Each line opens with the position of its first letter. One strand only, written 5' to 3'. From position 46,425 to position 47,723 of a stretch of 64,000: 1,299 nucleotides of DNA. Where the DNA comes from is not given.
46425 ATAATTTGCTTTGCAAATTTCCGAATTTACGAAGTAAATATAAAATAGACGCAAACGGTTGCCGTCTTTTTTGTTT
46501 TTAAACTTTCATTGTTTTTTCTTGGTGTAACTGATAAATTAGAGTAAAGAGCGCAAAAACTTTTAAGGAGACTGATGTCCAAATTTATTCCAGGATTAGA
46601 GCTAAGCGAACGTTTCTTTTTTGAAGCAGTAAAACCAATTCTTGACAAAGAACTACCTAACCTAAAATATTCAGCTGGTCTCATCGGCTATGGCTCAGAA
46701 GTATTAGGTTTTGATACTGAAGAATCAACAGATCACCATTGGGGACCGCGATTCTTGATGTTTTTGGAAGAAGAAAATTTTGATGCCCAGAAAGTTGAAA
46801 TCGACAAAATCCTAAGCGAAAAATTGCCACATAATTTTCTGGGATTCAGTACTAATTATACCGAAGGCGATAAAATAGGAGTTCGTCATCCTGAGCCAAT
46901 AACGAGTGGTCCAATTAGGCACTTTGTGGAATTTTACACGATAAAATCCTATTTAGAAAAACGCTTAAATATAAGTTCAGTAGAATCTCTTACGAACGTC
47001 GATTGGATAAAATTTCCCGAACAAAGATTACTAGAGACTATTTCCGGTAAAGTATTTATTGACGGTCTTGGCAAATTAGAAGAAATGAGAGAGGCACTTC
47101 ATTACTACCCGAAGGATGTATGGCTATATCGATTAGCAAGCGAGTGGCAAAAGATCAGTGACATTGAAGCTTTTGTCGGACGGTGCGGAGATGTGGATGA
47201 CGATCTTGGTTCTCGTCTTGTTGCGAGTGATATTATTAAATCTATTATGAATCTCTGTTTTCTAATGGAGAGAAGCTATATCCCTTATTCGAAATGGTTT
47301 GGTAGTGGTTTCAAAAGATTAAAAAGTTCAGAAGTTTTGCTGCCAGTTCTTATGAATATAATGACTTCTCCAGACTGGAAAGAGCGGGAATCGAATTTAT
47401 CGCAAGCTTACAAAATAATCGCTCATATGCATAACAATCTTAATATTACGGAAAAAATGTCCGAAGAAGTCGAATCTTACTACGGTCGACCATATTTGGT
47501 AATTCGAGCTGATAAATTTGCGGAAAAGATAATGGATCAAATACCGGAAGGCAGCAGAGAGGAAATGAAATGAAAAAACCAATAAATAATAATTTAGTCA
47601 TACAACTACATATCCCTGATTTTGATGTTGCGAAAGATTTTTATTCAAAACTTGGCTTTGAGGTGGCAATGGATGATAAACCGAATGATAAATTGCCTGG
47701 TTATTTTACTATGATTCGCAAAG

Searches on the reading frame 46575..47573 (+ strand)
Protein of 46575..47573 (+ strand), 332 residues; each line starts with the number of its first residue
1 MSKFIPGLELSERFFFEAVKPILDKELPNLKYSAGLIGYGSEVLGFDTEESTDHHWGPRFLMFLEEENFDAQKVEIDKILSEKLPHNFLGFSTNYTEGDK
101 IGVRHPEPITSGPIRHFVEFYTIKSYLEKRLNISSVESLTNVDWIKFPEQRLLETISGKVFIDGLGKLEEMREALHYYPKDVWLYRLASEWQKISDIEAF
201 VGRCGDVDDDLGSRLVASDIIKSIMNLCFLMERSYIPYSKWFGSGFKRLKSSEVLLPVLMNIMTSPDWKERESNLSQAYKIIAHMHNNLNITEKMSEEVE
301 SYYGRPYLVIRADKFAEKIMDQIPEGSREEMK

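Call 22: find_encoding_contigs(protein=window:46575-47573:+, flank=10000, max_places=1)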
Protein window:46575-47573:+ (332 aa): 11 contigs read that carry it; 1 place shown.
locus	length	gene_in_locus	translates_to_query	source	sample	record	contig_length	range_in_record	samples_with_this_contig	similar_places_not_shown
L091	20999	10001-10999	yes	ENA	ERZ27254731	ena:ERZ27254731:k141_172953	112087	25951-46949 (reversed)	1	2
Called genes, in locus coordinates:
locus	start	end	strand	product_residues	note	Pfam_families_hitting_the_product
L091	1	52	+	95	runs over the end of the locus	-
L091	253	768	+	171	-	PF06414:Zeta_toxin (weak), PF13671:AAA_33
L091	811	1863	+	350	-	-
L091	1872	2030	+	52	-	-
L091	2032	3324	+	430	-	PF12704:MacB_PCD, PF02687:FtsX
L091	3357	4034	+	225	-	PF02463:SMC_N, PF00005:ABC_tran, PF13175:AAA_15 (faint), PF13304:AAA_21 (faint)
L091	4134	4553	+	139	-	-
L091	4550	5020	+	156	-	PF12724:Flavodoxin_5 (faint)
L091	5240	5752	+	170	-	-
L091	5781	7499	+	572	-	PF01807:Zn_ribbon_DnaG, PF08275:DNAG_N, PF01751:Toprim, PF13155:Toprim_2, PF13662:Toprim_4, PF10410:DnaB_bind (weak)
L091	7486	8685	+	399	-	PF03979:Sigma70_r1_1, PF00140:Sigma70_r1_2, PF04542:Sigma70_r2, PF04539:Sigma70_r3, PF04545:Sigma70_r4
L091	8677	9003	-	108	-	PF01329:Pterin_4a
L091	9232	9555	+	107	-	-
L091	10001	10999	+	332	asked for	PF13228:DUF4037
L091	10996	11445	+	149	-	-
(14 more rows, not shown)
